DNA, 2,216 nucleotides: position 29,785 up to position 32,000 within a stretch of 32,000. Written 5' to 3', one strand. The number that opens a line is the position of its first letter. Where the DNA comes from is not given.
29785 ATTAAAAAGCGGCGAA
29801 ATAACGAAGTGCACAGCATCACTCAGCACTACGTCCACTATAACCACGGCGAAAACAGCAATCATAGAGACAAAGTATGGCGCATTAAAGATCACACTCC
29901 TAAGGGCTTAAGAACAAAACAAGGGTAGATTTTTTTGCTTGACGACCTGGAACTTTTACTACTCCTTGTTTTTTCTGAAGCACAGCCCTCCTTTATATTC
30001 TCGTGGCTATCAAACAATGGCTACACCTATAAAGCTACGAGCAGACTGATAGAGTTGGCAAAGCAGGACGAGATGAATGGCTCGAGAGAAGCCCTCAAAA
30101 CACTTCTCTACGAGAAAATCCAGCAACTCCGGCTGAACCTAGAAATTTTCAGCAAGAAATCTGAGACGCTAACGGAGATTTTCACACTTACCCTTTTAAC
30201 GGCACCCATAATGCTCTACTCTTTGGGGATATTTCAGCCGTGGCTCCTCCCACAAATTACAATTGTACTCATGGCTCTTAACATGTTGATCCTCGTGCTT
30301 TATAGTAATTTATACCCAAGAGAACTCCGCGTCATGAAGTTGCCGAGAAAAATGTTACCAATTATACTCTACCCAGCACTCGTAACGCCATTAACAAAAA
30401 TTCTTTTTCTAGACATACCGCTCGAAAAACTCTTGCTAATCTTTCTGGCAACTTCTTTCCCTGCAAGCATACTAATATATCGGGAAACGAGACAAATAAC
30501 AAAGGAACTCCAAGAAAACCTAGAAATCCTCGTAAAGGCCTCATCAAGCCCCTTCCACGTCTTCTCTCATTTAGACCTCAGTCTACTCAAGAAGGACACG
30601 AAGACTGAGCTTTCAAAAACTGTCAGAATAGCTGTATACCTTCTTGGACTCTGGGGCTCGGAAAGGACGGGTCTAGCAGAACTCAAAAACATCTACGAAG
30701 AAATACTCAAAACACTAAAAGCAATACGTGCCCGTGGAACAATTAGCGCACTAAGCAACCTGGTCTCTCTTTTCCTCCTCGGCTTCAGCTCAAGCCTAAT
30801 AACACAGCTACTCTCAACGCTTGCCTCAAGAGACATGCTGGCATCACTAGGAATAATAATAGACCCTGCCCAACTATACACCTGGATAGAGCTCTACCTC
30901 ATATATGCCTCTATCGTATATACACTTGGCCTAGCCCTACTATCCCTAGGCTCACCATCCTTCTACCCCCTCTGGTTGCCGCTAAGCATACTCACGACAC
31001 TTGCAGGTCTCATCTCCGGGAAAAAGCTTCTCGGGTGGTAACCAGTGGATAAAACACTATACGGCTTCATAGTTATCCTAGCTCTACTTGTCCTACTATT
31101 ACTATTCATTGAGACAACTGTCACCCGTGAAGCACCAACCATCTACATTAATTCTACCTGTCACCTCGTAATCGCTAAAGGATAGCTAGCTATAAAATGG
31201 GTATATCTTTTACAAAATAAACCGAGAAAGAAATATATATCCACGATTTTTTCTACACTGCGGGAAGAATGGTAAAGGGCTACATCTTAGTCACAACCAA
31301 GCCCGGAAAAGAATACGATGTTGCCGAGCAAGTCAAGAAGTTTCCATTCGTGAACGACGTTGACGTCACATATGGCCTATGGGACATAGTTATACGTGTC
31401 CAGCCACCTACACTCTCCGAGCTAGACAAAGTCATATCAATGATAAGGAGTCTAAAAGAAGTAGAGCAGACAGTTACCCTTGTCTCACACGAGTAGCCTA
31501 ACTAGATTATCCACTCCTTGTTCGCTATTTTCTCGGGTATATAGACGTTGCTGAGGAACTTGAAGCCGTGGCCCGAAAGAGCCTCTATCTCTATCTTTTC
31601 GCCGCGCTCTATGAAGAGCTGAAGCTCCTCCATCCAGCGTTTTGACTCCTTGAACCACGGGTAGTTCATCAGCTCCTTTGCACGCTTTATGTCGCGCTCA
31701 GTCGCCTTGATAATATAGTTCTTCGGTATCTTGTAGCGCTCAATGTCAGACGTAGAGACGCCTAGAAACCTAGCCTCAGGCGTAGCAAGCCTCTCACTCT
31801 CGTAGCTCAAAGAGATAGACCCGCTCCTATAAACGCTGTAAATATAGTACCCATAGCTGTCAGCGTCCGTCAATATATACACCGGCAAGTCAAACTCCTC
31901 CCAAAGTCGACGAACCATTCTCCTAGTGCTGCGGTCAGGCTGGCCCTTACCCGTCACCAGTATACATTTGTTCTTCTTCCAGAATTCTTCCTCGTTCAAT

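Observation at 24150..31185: Candidate undescribed archaeal surface-filament/adhesin system: prepilin-like mini-protein operon around a 987-aa glycoprotein, with no assembly ATPase nearby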

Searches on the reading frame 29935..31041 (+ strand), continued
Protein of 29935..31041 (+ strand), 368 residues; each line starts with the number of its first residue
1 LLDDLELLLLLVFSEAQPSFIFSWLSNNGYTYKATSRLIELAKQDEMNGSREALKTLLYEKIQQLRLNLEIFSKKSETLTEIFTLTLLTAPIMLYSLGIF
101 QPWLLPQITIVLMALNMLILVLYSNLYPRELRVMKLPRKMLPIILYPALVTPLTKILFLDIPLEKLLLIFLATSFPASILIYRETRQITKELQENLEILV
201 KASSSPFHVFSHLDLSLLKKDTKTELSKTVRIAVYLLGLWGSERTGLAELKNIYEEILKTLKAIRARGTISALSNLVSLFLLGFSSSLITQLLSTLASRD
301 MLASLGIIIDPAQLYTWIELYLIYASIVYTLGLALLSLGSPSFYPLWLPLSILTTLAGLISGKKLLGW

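Call 88: find_encoding_contigs(protein=P0007, flank=10000, max_places=1)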
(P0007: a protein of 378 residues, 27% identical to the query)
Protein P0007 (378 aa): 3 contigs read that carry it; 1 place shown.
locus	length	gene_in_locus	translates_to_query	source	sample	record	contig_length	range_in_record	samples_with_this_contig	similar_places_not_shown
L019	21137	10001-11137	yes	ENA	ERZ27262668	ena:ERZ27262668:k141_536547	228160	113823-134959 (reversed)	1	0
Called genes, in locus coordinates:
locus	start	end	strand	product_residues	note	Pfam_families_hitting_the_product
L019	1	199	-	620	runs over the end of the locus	PF02776:TPP_enzyme_N (faint), PF01855:POR_N, PF12838:Fer4_7 (faint), PF12797:Fer4_2 (faint), PF02775:TPP_enzyme_C, PF13237:Fer4_10 (weak), PF14697:Fer4_21, PF00037:Fer4, +1 more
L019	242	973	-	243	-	PF23023:Anti-Pycsar_Apyc1, PF00753:Lactamase_B, PF12706:Lactamase_B_2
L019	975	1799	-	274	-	PF01261:AP_endonuc_2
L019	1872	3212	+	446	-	PF08240:ADH_N, PF16912:Glu_dehyd_C, PF00107:ADH_zinc_N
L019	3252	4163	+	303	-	PF02633:Creatininase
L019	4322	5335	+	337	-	PF00389:2-Hacid_dh, PF02826:2-Hacid_dh_C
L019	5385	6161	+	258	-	PF00009:GTP_EFTU (faint), PF02421:FeoB_N (faint), PF03193:RsgA_GTPase, PF01926:MMR_HSR1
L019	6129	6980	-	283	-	PF09171:AGOG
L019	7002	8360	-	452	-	PF02878:PGM_PMM_I, PF02879:PGM_PMM_II (weak), PF02880:PGM_PMM_III (faint)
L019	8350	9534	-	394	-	PF00483:NTP_transferase, PF12804:NTP_transf_3, PF00132:Hexapep, PF25084:LbH_EIF2B, PF00132:Hexapep (weak), PF25087:GMPPB_C, PF24894:Hexapep_GlmU (weak)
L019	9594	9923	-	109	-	-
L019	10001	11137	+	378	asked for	-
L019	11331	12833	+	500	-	-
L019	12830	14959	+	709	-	-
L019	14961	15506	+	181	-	-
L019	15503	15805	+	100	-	-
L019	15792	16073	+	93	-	-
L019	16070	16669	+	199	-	-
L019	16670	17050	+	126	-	-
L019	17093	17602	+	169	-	-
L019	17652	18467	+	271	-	PF01940:DUF92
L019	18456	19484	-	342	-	PF22082:TtuA_LIM_N (weak), PF01171:ATP_bind_3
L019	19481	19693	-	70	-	PF02597:ThiS (weak), PF21965:SAMP2 (weak)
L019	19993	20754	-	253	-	PF00149:Metallophos (faint)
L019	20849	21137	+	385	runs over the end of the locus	PF07690:MFS_1, PF12832:MFS_1_like (faint), PF00083:Sugar_tr, PF07690:MFS_1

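Call 89: find_encoding_contigs(protein=P0017, flank=10000, max_places=1)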
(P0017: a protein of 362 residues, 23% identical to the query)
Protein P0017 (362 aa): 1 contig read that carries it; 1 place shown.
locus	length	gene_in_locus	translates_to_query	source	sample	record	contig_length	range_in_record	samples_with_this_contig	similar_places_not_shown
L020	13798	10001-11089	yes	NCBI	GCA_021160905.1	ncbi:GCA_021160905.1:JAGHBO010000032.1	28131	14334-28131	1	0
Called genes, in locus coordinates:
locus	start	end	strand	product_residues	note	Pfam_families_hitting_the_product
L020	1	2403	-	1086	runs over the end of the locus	-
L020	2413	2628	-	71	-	-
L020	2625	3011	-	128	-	-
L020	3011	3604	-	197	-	-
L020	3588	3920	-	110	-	-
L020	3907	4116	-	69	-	-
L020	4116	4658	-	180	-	-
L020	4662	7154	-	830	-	-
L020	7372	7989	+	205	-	-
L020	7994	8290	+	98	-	-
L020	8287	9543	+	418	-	PF00437:T2SSE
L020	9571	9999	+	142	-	-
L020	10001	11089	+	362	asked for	-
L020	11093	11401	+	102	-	-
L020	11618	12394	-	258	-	-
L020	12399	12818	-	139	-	-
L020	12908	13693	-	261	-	PF01510:Amidase_2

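Call 90: find_encoding_contigs(protein=P0012, flank=10000, max_places=1)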
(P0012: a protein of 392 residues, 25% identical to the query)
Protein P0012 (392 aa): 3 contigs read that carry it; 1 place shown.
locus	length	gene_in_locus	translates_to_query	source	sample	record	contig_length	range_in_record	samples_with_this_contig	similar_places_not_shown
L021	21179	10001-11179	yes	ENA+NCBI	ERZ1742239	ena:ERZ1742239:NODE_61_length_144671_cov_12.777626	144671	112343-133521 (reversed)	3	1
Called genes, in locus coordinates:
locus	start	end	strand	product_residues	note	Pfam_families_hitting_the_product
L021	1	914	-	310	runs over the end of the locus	-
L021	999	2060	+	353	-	PF00520:Ion_trans, PF07885:Ion_trans_2, PF02254:TrkA_N, PF22614:Slo-like_RCK (weak), PF02080:TrkA_C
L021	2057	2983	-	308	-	PF17284:Spermine_synt_N, PF01564:Spermine_synth, PF13649:Methyltransf_25 (weak), PF13847:Methyltransf_31 (faint), PF08242:Methyltransf_12 (weak)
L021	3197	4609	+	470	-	PF00654:Voltage_CLC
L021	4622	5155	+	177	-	PF03167:UDG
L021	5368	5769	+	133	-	-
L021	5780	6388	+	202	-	-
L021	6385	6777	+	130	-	-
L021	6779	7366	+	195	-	-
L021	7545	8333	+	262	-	PF13614:AAA_31 (weak)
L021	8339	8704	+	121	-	-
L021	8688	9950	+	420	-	PF00437:T2SSE (weak), PF13191:AAA_16 (weak), PF13555:AAA_29 (weak)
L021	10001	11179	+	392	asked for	-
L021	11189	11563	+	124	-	-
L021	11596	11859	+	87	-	-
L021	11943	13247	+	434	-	PF02040:ArsB, PF03600:CitMHS, PF00939:Na_sulph_symp, PF16980:CitMHS_2 (weak), PF00939:Na_sulph_symp (weak)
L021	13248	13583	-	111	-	-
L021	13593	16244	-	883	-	-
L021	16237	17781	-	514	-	-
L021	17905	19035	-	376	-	PF13191:AAA_16 (faint), PF01637:ATPase_2, PF13401:AAA_22 (weak)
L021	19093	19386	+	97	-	-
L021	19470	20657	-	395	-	PF07690:MFS_1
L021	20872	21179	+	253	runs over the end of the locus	-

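Call 98: search_protein_families(library=pfam, proteins=[L020:7372-7989:+, L020:8287-9543:+, L021:7545-8333:+, L021:8688-9950:+], max_evalue=0.01)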
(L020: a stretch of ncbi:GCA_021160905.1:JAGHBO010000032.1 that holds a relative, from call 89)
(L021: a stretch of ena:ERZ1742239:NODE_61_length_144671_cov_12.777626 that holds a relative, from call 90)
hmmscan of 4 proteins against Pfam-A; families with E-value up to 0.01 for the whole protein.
L020:7372-7989:+ (205 aa): 1 family
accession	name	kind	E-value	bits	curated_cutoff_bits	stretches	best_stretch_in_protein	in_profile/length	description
PF06564.18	CBP_BcsQ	-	0.0015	18.5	21.3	1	78-142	108-173/234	Cellulose biosynthesis protein BcsQ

L020:8287-9543:+ (418 aa): 20 families
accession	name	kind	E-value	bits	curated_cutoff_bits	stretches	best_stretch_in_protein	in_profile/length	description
PF00437.27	T2SSE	-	2e-15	56.8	24.9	1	197-322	143-269/370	Type II/IV secretion system protein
PF25199.1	nSTAND_NTPase5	-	5.5e-05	23.5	34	1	180-245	27-90/145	Novel STAND NTPase 5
PF02492.25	cobW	-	8.6e-05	22.6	20.7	1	198-231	2-33/180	CobW/HypB/UreG, nucleotide-binding domain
PF00005.33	ABC_tran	-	0.00012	23.1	25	1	191-220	6-35/137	ABC transporter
PF20720.3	nSTAND3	-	0.00019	21.6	27.2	1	196-237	17-60/155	Novel STAND NTPase 3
PF13191.12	AAA_16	-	0.0002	22.3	32.6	1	197-223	25-51/167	AAA ATPase domain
PF05729.18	NACHT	-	0.00029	21.2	26.7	1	197-223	1-27/167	NACHT domain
PF03205.20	MobB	-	0.00062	20.1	26.6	1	199-235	2-37/133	Molybdopterin guanine dinucleotide synthesis protein B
PF04665.18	Pox_A32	-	0.0016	18.4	22.8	1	199-226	16-43/242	Poxvirus A32 protein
PF00931.28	NB-ARC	-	0.0026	17.5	23.5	1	196-220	18-45/248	NB-ARC domain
PF01637.24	ATPase_2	-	0.0033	17.7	33.2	1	195-228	19-51/225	ATPase domain predominantly from Archaea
PF13401.12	AAA_22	-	0.0034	18.1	27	1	199-231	8-37/130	AAA domain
PF03193.22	RsgA_GTPase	-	0.0044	17.3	30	1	194-220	104-130/174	RsgA GTPase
PF13555.12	AAA_29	-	0.0054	16.9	27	0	191-216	17-42/61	P-loop containing region of AAA domain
PF13604.12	AAA_30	-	0.0058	16.8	27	1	192-220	14-41/191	AAA domain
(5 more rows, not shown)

L021:7545-8333:+ (262 aa): 2 families
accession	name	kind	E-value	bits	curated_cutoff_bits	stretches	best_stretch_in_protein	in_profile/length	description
PF13614.12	AAA_31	-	8.1e-07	29.6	27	1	25-172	9-158/177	AAA domain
PF06564.18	CBP_BcsQ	-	0.00049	20.1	21.3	0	124-163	108-147/234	Cellulose biosynthesis protein BcsQ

L021:8688-9950:+ (420 aa): 12 families
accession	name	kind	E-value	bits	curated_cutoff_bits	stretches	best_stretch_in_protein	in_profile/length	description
PF00437.27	T2SSE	-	3.6e-07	29.6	24.9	1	198-284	142-224/370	Type II/IV secretion system protein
PF13555.12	AAA_29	-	6.5e-06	26.2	27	1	192-222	16-46/61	P-loop containing region of AAA domain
PF13191.12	AAA_16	-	1e-05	26.5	32.6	1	199-313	25-124/167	AAA ATPase domain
PF13476.12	AAA_23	-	7.6e-05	23.9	27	1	198-223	19-44/201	AAA domain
PF00005.33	ABC_tran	-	0.00052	21.1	25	1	200-222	13-35/137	ABC transporter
PF13401.12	AAA_22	-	0.00061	20.5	27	1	199-233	6-33/130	AAA domain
PF02492.25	cobW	-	0.00073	19.6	20.7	1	201-234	3-33/180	CobW/HypB/UreG, nucleotide-binding domain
PF01580.24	FtsK_SpoIIIE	-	0.0036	17.2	24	1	199-222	40-63/221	FtsK/SpoIIIE family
PF00004.35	AAA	-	0.0042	18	21.2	1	202-281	2-67/131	ATPase family associated with various cellular activities (AAA)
PF05729.18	NACHT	-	0.0059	16.9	26.7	0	202-226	4-28/167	NACHT domain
PF13245.12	AAA_19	-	0.0082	16.8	25.1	0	196-233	9-46/134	AAA domain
PF19044.6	P-loop_TraG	-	0.0098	15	25.8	0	196-231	27-62/413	TraG P-loop domain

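Call 100: search_protein_families(library=pfam, proteins=[L011:75-962:+, L011:959-5563:+, L011:5544-6707:+, L005:19877-20701:+, L005:7863-8258:-, L005:11225-11545:+], max_evalue=0.01)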
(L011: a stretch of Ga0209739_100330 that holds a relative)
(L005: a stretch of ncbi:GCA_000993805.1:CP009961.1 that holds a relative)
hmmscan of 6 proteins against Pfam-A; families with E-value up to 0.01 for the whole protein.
L011:75-962:+ (295 aa): 0 families

L011:959-5563:+ (1534 aa): 0 families

L011:5544-6707:+ (387 aa): 0 families

L005:19877-20701:+ (274 aa): 0 families

L005:7863-8258:- (131 aa): 1 family
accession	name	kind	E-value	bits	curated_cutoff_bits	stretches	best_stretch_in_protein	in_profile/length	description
PF18026.6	Exog_C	-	0.0056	17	29.5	0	69-85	22-38/49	Endo/exonuclease (EXOG) C-terminal domain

L005:11225-11545:+ (106 aa): 0 families

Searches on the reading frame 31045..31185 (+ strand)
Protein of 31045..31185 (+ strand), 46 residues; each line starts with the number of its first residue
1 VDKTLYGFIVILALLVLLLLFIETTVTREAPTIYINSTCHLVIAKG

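Call 3: search_protein_families(library=pfam, proteins=[window:31045-31185:+], max_evalue=1)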
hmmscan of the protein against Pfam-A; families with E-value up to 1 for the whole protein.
window:31045-31185:+ (46 aa): 0 families

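Call 4: search_protein_families(library=ncbifam, proteins=[window:31045-31185:+], max_evalue=1)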
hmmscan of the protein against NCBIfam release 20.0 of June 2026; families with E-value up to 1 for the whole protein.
window:31045-31185:+ (46 aa): 1 family
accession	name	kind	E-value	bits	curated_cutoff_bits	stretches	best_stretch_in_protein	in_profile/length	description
TIGR01614.1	PME_inhib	domain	0.04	13.3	35.95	1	9-40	4-37/178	pectinesterase inhibitor domain-containing protein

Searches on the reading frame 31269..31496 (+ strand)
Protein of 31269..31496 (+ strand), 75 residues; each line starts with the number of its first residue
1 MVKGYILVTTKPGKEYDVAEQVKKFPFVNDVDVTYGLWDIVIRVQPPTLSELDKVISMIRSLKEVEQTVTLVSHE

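Call 71: search_protein_families(library=pfam, proteins=[window:31269-31496:+], max_evalue=0.001)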
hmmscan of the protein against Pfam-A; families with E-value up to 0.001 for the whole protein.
window:31269-31496:+ (75 aa): 1 family
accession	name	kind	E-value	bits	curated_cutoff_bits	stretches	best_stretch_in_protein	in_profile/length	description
PF01037.27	AsnC_trans_reg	-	1.2e-10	41.5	25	1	6-73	1-70/73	Lrp/AsnC ligand binding domain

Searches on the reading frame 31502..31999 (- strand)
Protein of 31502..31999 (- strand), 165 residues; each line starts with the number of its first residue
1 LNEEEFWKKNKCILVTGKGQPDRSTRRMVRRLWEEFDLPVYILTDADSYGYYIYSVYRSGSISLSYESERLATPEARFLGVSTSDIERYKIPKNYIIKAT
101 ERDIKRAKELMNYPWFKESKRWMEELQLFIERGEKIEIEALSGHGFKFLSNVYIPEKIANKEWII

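Call 98: search_protein_families(library=pfam, proteins=[window:31502-31999:-], max_evalue=0.01)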
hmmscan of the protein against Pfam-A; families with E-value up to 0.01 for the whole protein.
window:31502-31999:- (165 aa): 1 family
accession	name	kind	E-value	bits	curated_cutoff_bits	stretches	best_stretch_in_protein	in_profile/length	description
PF21180.3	TOP6A-Spo11_Toprim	-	7.8e-63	211.9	24.1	1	2-158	15-170/170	Topoisomerase 6 subunit A/Spo11, Toprim domain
